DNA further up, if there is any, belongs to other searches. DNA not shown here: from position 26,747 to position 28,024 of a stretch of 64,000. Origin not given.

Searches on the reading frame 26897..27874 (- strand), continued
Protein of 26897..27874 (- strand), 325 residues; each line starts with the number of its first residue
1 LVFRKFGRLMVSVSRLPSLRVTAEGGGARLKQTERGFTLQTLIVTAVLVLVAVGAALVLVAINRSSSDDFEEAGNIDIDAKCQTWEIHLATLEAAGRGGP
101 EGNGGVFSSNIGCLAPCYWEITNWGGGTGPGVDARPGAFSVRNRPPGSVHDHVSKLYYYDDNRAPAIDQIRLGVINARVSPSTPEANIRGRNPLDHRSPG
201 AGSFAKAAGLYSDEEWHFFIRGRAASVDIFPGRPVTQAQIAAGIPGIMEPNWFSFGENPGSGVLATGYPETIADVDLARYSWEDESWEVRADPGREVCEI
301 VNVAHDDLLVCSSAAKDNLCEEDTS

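Call 46: find_homologous_proteins(query=L002:9241-9741:-, max_evalue=0.00001)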
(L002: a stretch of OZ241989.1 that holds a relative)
Query L002:9241-9741:- (167 aa): 49 proteins with E <= 0.00001 among 1385 candidates.
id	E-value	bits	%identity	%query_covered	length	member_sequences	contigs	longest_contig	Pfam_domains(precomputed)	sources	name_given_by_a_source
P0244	3.9e-93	328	93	100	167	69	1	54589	PF01478.24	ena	-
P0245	6.3e-89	314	89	100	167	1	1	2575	PF01478.24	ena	-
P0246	3.0e-88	312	89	100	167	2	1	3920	PF01478.24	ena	-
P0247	4.5e-88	311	88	100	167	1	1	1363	PF01478.24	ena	-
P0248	2.6e-87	309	88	100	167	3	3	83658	PF01478.24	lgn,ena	-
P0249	1.4e-84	300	84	100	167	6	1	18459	PF01478.24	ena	-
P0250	1.6e-83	297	86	96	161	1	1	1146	PF01478.24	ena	-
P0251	7.0e-74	265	74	100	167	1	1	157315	PF01478.24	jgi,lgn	-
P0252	1.3e-70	255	71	100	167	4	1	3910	PF01478.24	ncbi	-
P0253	1.1e-67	245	69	100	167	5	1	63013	PF01478.24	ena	-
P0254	1.4e-65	238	70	98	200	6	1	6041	-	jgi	-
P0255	2.5e-64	234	71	100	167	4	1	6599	-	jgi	-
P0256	3.4e-63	230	64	96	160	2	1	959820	PF01478.24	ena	-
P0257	2.9e-62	227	71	88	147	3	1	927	PF01478.24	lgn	-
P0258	2.9e-60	221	62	96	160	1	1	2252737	PF01478.24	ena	-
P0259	8.3e-53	197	57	99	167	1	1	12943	PF01478.24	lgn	-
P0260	4.4e-43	165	76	59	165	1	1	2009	PF01478.24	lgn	-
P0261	3.6e-24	103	62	50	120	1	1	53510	PF01478.24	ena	-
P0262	5.3e-18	83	43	84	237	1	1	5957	PF01478.24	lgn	-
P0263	2.2e-16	78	43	81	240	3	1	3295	PF01478.24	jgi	-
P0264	3.8e-16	77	39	82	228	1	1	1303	PF01478.24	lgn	-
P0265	1.6e-15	75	39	81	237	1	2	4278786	PF01478.24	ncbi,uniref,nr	ncbi:prepilin peptidase [Nocardioides sp. dk4132]|uniref:prepilin peptidase n=1 Tax=unclassified Noc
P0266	2.9e-15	74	41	57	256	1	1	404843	PF01478.24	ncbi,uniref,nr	ncbi:prepilin peptidase [Nocardioides sp. zg-DK7169]|uniref:prepilin peptidase n=1 Tax=Nocardioides 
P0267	3.9e-15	74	38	82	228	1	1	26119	PF01478.24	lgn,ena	-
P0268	1.6e-14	72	42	44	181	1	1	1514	PF01478.24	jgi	jgi:leader peptidase (prepilin peptidase)/N-methyltransferase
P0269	7.6e-14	70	37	80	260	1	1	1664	PF01478.24,PF06750.19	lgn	-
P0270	1.9e-11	62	35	78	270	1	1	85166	PF01478.24,PF06750.19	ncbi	ncbi:MAG: prepilin peptidase [Actinomycetota bacterium]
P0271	4.0e-11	61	45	51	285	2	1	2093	PF01478.24,PF06750.19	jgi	jgi:leader peptidase (prepilin peptidase)/N-methyltransferase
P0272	4.1e-11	61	38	86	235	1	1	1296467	PF01478.24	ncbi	-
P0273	1.2e-10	59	37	80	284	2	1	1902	PF01478.24,PF06750.19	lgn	-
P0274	1.5e-10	59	40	78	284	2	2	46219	PF01478.24,PF06750.19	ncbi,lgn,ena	-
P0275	1.7e-10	59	36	80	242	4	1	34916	PF01478.24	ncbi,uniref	ncbi:prepilin peptidase [Streptomyces sp. NRRL S-920]|uniref:prepilin peptidase n=1 Tax=Streptomyces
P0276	5.1e-10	57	38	80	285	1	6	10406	PF01478.24,PF06750.19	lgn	-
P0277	5.5e-10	57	46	50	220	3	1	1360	PF01478.24,PF06750.19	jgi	jgi:leader peptidase (prepilin peptidase)/N-methyltransferase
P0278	9.3e-10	56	40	77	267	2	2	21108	PF01478.24,PF06750.19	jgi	jgi:leader peptidase (prepilin peptidase)/N-methyltransferase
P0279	9.6e-10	56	35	88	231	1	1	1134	PF01478.24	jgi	jgi:leader peptidase (prepilin peptidase) / N-methyltransferase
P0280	4.6e-9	54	35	88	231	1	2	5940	PF01478.24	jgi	jgi:leader peptidase (prepilin peptidase)/N-methyltransferase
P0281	1.4e-8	53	31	83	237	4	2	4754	PF01478.24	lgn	-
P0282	1.7e-8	52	35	79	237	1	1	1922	PF01478.24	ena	-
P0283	1.8e-8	52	32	83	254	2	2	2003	PF01478.24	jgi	jgi:leader peptidase (prepilin peptidase)/N-methyltransferase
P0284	2.0e-8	52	33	79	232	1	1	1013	PF01478.24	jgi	jgi:leader peptidase (prepilin peptidase)/N-methyltransferase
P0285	8.1e-8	50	33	86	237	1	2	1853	PF01478.24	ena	-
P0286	8.6e-8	50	33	84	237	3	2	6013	PF01478.24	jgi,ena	-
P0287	1.2e-7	50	47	51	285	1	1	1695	PF01478.24,PF06750.19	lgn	-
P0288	2.2e-7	49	36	79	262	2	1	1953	PF01478.24,PF06750.19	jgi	jgi:leader peptidase (prepilin peptidase)/N-methyltransferase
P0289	5.1e-7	48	39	82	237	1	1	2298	PF01478.24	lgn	-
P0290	8.4e-7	47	34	78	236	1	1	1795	PF01478.24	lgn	-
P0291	9.4e-7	47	31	93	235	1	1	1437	PF01478.24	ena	-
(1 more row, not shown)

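Call 47: find_encoding_contigs(protein=P0258, flank=10000, max_places=2)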
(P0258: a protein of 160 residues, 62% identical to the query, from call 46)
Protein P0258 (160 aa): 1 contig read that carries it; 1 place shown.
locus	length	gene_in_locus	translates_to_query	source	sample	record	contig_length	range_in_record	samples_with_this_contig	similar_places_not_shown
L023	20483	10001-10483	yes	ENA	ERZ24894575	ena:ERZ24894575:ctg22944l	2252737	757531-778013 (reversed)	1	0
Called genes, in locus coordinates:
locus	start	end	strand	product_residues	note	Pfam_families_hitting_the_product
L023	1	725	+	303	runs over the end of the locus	PF00106:adh_short, PF08659:KR, PF13561:adh_short_C2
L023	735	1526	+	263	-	PF00106:adh_short, PF08659:KR, PF13561:adh_short_C2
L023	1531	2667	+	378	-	PF02515:CoA_transf_3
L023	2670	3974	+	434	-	PF02771:Acyl-CoA_dh_N, PF02770:Acyl-CoA_dh_M, PF00441:Acyl-CoA_dh_1, PF08028:Acyl-CoA_dh_2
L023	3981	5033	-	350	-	PF00753:Lactamase_B, PF17778:WHD_BLACT (weak)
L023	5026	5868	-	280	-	PF23441:SDR (faint), PF00106:adh_short, PF08659:KR, PF13561:adh_short_C2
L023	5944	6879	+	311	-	PF06574:FAD_syn, PF01687:Flavokinase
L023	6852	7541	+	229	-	PF00300:His_Phos_1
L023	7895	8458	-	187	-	-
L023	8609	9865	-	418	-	PF04909:Amidohydro_2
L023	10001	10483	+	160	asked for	PF01478:Peptidase_A24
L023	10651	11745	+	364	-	PF02445:NadA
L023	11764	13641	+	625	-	PF01541:GIY-YIG, PF24348:DUF7508 (weak), PF27096:UvrC_M, PF02151:UVR, PF22920:UvrC_RNaseH, PF08459:UvrC_RNaseH_dom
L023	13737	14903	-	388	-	PF02771:Acyl-CoA_dh_N, PF02770:Acyl-CoA_dh_M, PF00441:Acyl-CoA_dh_1, PF08028:Acyl-CoA_dh_2 (weak)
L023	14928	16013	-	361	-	PF00441:Acyl-CoA_dh_1, PF08028:Acyl-CoA_dh_2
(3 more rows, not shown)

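Call 48: find_encoding_contigs(protein=P0251, flank=10000, max_places=2)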
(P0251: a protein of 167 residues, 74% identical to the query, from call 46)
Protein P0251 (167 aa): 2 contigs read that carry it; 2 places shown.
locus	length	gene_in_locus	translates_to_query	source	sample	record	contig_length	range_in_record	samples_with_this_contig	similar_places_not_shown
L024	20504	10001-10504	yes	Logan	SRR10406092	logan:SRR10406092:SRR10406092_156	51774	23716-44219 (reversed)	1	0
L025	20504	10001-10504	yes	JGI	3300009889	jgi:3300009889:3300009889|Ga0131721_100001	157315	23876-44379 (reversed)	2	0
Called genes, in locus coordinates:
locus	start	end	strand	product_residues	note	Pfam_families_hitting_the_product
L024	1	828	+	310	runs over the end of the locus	PF00106:adh_short, PF08659:KR, PF13561:adh_short_C2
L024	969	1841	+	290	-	PF00903:Glyoxalase, PF18029:Glyoxalase_6 (faint), PF22677:Ble-like_N (faint), PF00903:Glyoxalase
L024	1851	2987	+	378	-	PF02515:CoA_transf_3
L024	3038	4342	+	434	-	PF02771:Acyl-CoA_dh_N, PF02770:Acyl-CoA_dh_M, PF00441:Acyl-CoA_dh_1, PF08028:Acyl-CoA_dh_2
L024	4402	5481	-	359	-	PF00753:Lactamase_B, PF17778:WHD_BLACT (weak)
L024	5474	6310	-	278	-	PF23441:SDR, PF00106:adh_short, PF08659:KR, PF13561:adh_short_C2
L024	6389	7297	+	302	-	PF01467:CTP_transf_like (weak), PF06574:FAD_syn, PF01687:Flavokinase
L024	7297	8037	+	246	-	PF00300:His_Phos_1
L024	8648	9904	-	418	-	PF04909:Amidohydro_2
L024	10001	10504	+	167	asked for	PF01478:Peptidase_A24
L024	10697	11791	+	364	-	PF02445:NadA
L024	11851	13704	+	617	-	PF01541:GIY-YIG (weak), PF27096:UvrC_M, PF02151:UVR, PF22920:UvrC_RNaseH, PF08459:UvrC_RNaseH_dom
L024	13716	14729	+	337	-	PF03668:RapZ-like_N, PF22740:PapZ_C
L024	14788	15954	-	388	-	PF02771:Acyl-CoA_dh_N, PF02770:Acyl-CoA_dh_M, PF00441:Acyl-CoA_dh_1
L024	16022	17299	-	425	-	PF02771:Acyl-CoA_dh_N, PF00441:Acyl-CoA_dh_1, PF08028:Acyl-CoA_dh_2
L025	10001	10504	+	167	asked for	PF01478:Peptidase_A24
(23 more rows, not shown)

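Call 55: search_protein_families(library=pfam, proteins=[P0232, P0234, P0237, P0238, P0239, P0241, P0207, P0200, P0226, P0089], max_evalue=0.001)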
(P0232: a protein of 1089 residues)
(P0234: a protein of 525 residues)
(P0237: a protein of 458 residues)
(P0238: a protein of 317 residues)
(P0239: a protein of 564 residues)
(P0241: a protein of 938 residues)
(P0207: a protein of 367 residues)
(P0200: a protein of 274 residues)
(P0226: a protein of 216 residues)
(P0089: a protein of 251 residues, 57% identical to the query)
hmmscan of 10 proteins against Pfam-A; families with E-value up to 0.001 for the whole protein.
P0232 (1089 aa): 0 families

P0234 (525 aa): 3 families
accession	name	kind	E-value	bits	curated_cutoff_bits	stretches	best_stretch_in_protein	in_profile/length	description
PF25390.1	WD40_RLD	-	2.9e-30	106.3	150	1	221-509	54-335/363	RCC1-like domain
PF13540.12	RCC1_2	-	1.3e-27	95.3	22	2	380-408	2-30/30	Regulator of chromosome condensation (RCC1) repeat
PF00415.24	RCC1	-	9.3e-14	52.2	21.7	2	396-432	2-40/50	Regulator of chromosome condensation (RCC1) repeat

P0237 (458 aa): 3 families
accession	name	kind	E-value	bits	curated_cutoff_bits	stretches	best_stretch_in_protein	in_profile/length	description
PF25390.1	WD40_RLD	-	2.1e-43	149.5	150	2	88-286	152-324/363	RCC1-like domain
PF13540.12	RCC1_2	-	3.4e-37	125.7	22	3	191-219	2-30/30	Regulator of chromosome condensation (RCC1) repeat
PF00415.24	RCC1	-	2.2e-21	76.6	21.7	2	101-148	6-50/50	Regulator of chromosome condensation (RCC1) repeat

P0238 (317 aa): 1 family
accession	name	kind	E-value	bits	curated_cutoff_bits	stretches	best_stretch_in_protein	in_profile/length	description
PF03160.20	Calx-beta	-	6.9e-06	26.5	27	1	99-193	24-118/119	Calx-beta domain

P0239 (564 aa): 4 families
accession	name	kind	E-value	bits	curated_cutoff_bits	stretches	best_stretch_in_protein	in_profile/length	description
PF25390.1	WD40_RLD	-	3.9e-68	230.8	150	2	188-456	75-346/363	RCC1-like domain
PF00415.24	RCC1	-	7.3e-55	183.8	21.7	6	229-271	6-50/50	Regulator of chromosome condensation (RCC1) repeat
PF13540.12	RCC1_2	-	9.3e-55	181.6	22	7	356-385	1-30/30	Regulator of chromosome condensation (RCC1) repeat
PF25384.1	Alsin_RLD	-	2e-07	31.1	100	0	220-338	237-354/405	Alsin RCC1-like domain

P0241 (938 aa): 4 families
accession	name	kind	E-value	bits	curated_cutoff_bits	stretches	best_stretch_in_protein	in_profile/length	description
PF25390.1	WD40_RLD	-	8.2e-103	344.9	150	5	701-912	147-331/363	RCC1-like domain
PF00415.24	RCC1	-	1.1e-51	173.6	21.7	3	714-762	1-50/50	Regulator of chromosome condensation (RCC1) repeat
PF13540.12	RCC1_2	-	8.1e-42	140.4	22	3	750-778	2-30/30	Regulator of chromosome condensation (RCC1) repeat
PF25384.1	Alsin_RLD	-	6.7e-05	22.8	100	0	748-782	276-310/405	Alsin RCC1-like domain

P0207 (367 aa): 0 families

P0200 (274 aa): 0 families

P0226 (216 aa): 0 families

P0089 (251 aa): 0 families

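Call 57: find_encoding_contigs(protein=P0008, flank=10000, max_places=3)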
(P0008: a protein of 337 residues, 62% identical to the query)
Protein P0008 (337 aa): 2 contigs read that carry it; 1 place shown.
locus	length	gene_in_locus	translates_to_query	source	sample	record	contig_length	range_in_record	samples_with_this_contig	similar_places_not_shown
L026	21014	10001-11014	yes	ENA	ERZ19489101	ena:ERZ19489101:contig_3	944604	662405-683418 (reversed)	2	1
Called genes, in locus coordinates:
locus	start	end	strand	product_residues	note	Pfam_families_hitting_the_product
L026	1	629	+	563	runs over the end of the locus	PF01268:FTHFS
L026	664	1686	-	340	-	-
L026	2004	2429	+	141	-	-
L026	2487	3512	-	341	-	-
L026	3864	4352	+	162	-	-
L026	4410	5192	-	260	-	-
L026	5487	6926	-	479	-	PF04909:Amidohydro_2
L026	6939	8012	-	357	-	PF00106:adh_short, PF08659:KR, PF23441:SDR (weak), PF13561:adh_short_C2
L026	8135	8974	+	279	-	-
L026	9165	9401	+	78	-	-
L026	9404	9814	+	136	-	PF01850:PIN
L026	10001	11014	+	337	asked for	-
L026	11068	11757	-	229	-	-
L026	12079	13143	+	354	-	-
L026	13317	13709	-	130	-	-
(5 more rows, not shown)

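Call 58: fold_search(model_id=the predicted structure, library=viral)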
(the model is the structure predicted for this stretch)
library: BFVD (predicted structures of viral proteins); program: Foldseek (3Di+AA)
matches with E <= 10: 104; with E <= 0.001: 0
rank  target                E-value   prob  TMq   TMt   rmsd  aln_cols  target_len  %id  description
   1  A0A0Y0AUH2            1.0e+00  0.16  0.10  0.20   5.2        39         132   18  Uncharacterized protein [Bacillus phage Eldridge]
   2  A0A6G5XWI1            1.7e+00  0.21  0.09  0.33   1.6        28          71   21  (no name in the UniProt tables at hand)
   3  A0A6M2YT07            1.8e+00  0.16  0.09  0.14   3.7        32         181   22  Uncharacterized protein [Mycobacterium phage Weirdo19]
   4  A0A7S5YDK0            1.9e+00  0.06  0.13  0.06   9.0        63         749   14  (no name in the UniProt tables at hand)
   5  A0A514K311            2.5e+00  0.06  0.09  0.31   6.4        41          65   15  Uncharacterized protein [Nitrosopumilus spindle-shaped virus 1]
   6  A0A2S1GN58            2.5e+00  0.05  0.11  0.20   4.6        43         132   30  Uncharacterized protein [Burkholderia phage vB_BmuP_KL4]
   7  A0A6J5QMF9            2.5e+00  0.05  0.12  0.06   5.3        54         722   13  Uncharacterized protein [uncultured Caudovirales phage]
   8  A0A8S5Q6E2            2.6e+00  0.15  0.08  0.20   1.2        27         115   22  Uncharacterized protein [Myoviridae sp. ctTRu92]
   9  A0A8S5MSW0            2.6e+00  0.03  0.09  0.18  11.0        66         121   12  Uncharacterized protein [Podoviridae sp. ctwV53]
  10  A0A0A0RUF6            2.8e+00  0.09  0.09  0.25   5.0        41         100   22  Uncharacterized protein [Bacillus phage Mater]
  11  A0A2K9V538            2.8e+00  0.06  0.08  0.20  10.0        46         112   20  Uncharacterized protein [Lactobacillus phage Satyr]
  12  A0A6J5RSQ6            2.8e+00  0.06  0.08  0.18   8.4        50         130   12  Uncharacterized protein [uncultured Caudovirales phage]
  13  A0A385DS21            2.8e+00  0.03  0.08  0.13   6.4        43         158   21  (no name in the UniProt tables at hand)
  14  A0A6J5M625            3.0e+00  0.04  0.09  0.04  10.5        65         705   11  Uncharacterized protein [uncultured Caudovirales phage]
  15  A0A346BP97            3.2e+00  0.00  0.08  0.10  17.4       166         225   13  Putative capsid protein [Soft spider associated circular virus 1]
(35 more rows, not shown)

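Call 70: list_cluster_members(proteins=[P0001, P0244, P0248, P0249, P0253, P0256, P0258, P0252, P0259, P0100])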
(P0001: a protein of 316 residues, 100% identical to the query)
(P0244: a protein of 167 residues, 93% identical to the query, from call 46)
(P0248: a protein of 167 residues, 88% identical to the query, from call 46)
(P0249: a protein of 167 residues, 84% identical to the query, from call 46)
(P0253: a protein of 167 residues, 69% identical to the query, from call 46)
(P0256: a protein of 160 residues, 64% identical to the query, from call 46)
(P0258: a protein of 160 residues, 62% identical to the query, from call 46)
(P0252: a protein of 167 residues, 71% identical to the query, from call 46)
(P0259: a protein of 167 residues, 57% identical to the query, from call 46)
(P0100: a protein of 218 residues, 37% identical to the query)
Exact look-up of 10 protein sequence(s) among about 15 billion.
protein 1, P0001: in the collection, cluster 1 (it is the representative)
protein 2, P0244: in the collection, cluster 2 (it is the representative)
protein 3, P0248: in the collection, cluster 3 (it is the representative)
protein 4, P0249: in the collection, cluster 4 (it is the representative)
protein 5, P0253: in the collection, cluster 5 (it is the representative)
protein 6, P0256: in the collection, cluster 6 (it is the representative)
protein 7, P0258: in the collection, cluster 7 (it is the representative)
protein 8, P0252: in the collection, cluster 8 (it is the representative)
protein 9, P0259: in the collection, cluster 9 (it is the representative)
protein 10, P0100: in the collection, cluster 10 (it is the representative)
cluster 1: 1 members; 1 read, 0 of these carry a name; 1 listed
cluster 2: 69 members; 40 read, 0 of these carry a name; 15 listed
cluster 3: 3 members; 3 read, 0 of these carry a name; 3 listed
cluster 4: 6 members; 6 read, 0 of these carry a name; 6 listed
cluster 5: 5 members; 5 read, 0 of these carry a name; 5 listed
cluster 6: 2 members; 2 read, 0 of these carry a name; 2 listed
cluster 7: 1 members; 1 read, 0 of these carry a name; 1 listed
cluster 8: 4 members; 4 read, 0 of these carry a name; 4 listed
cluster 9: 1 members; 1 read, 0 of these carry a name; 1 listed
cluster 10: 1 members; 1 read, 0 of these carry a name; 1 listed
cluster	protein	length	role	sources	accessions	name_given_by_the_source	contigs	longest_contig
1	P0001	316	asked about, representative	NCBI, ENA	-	-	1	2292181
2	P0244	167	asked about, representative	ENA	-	-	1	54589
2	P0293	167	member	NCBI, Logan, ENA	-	-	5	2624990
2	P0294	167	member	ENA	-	-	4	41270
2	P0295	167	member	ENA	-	-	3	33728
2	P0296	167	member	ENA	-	-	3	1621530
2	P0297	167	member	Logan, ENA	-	-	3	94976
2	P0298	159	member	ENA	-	-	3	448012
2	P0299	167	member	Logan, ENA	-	-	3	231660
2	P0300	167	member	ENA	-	-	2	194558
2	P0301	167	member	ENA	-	-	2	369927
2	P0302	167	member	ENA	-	-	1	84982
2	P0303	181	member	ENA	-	-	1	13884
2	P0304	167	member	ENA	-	-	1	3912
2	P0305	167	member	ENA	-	-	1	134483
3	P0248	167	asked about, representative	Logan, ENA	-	-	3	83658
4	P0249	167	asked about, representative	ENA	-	-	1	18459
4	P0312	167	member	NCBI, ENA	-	-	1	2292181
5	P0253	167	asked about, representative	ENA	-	-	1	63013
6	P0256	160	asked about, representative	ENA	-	-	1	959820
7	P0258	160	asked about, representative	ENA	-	-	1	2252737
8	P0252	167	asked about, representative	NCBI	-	-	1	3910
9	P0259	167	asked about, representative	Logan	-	-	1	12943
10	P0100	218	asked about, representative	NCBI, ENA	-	-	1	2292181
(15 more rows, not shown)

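Call 87: list_cluster_members(proteins=[P0069, P0062, P0020, P0005, P0046, P0033, P0002, P0011, P0014, P0018])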
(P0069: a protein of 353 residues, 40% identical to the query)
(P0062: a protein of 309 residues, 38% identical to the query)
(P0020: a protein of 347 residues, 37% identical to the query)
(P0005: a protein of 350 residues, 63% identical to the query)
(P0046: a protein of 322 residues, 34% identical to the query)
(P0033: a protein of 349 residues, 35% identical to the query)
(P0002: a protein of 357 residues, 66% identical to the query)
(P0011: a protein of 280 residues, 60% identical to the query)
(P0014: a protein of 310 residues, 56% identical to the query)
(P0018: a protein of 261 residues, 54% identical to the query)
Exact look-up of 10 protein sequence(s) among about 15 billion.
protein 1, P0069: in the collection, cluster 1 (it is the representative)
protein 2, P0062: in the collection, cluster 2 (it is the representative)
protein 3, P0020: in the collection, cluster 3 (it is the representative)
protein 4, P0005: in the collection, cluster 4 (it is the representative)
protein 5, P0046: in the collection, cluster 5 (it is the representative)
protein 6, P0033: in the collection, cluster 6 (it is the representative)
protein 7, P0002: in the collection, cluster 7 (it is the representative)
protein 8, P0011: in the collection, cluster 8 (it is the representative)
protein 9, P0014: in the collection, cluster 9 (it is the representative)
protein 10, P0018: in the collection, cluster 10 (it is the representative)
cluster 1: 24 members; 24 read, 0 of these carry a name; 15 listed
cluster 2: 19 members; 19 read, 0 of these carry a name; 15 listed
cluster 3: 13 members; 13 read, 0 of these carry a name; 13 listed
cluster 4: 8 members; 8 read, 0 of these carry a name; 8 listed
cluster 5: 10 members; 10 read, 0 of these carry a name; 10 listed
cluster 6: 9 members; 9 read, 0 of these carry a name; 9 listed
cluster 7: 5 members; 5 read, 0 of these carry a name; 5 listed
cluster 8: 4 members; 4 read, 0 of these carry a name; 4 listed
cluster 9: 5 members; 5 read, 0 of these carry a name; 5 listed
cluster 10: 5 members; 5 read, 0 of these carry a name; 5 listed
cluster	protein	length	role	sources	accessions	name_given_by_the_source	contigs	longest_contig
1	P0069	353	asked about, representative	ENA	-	-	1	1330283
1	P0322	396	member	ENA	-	-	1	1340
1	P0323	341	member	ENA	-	-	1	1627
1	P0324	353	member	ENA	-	-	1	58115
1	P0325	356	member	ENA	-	-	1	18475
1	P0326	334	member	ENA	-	-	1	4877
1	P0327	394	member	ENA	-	-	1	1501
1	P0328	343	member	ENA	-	-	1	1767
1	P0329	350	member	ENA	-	-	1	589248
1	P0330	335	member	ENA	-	-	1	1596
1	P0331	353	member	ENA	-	-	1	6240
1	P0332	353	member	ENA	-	-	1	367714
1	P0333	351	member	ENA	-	-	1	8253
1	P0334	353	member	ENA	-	-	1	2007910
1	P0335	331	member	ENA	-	-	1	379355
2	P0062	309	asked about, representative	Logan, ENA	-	-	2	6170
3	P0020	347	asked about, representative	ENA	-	-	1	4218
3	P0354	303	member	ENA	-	-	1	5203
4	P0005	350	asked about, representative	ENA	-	-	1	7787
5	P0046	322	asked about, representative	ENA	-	-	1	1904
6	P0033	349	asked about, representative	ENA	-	-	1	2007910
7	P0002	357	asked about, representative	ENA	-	-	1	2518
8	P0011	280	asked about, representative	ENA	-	-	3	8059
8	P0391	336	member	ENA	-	-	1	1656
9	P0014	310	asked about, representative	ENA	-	-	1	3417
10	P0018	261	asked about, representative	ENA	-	-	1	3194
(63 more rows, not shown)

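Call 89: find_encoding_contigs(protein=P0391, flank=1500, max_places=3)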
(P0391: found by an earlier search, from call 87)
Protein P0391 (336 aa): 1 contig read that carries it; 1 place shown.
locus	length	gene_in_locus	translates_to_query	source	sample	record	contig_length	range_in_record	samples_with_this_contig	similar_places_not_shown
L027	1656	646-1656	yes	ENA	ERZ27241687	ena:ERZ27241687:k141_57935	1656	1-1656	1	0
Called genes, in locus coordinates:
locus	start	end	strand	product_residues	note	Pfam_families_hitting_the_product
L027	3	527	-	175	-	?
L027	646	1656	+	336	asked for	?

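Call 91: find_encoding_contigs(protein=P0354, flank=1500, max_places=3)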
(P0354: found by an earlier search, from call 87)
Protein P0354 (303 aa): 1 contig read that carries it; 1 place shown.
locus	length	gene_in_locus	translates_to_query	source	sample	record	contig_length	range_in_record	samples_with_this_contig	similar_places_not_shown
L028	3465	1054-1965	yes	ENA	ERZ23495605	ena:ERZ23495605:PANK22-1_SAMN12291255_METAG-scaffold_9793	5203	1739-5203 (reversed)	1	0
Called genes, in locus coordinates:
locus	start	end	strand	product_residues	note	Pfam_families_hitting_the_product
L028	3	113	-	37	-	?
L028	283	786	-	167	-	PF01478:Peptidase_A24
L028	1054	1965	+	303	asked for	-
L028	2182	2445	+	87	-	-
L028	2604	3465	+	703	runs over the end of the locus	PF00560:LRR_1 (faint), PF12799:LRR_4 (faint), PF23598:LRR_14 (faint), PF23952:LRR_EndoS (faint), PF13855:LRR_8 (weak)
